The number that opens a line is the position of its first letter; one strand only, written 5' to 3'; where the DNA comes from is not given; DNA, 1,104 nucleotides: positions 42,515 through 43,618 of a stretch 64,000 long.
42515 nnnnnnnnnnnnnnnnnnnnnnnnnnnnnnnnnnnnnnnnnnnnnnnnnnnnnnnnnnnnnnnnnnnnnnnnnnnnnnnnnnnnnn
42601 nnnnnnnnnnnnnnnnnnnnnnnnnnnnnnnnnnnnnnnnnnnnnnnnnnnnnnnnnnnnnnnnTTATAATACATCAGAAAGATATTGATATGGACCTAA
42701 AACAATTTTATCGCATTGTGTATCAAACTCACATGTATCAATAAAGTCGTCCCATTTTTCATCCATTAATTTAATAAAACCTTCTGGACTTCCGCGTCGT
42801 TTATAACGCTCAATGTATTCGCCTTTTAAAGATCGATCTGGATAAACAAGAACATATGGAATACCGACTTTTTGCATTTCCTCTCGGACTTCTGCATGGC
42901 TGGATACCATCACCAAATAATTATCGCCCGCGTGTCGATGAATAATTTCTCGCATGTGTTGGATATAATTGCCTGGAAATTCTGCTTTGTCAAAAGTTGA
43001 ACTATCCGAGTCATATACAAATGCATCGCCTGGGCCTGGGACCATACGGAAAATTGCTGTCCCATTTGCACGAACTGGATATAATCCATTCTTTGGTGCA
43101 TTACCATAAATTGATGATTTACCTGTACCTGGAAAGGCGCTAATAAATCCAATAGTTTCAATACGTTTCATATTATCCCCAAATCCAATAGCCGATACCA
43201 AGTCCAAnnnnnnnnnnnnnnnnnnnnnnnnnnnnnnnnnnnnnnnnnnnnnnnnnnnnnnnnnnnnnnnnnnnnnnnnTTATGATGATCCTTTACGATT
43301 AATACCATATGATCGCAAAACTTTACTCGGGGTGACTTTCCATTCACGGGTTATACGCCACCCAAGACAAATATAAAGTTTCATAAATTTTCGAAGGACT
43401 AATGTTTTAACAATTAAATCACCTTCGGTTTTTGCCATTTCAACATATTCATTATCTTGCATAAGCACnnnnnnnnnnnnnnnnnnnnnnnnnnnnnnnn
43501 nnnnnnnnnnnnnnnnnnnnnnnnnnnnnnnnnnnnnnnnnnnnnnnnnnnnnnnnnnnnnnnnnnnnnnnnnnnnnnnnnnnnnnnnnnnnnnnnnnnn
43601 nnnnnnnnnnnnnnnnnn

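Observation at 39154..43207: Candidate ADP-ribose/nucleotide-centred module (macro + SLOG/DprA-like + P-loop NTPase, flanking two YPxGG/LWxN-family paralogs) in place of T4 modA/modB/srd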

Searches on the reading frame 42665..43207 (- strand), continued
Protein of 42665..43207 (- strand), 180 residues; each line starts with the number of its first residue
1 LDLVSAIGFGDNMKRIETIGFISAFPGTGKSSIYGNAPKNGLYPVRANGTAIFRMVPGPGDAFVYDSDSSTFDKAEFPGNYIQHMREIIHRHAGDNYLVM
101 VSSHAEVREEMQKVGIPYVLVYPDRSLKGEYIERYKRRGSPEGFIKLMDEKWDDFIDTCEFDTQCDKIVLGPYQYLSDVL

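Call 104: find_encoding_contigs(protein=P0119, flank=6000, max_places=2)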
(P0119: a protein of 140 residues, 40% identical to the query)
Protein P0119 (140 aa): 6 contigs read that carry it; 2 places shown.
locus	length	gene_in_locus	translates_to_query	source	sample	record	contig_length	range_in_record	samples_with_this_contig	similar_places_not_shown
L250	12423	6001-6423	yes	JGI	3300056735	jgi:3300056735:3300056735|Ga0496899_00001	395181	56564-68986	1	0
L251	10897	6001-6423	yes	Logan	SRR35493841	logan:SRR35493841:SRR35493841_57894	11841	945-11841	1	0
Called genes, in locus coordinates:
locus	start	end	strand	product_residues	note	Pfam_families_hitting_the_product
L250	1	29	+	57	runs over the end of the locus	-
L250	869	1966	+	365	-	PF00089:Trypsin (weak)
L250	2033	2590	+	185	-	-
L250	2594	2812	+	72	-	-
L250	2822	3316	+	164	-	-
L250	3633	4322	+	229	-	-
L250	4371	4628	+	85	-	-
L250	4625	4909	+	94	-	-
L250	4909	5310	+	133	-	-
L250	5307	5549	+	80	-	-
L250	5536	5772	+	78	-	-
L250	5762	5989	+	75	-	-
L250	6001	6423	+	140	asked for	-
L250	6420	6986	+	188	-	-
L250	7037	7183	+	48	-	-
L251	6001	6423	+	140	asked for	-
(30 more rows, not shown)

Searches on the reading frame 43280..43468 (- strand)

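Call 63: search_protein_families(library=phrogs, proteins=[window:43280-43468:-], max_evalue=0.001)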
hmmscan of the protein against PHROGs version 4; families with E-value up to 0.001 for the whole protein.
window:43280-43468:- (62 aa): 1 family
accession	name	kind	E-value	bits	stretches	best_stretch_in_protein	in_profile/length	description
phrog_14884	-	unknown function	1.5e-06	29.1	1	6-51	27-72/85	-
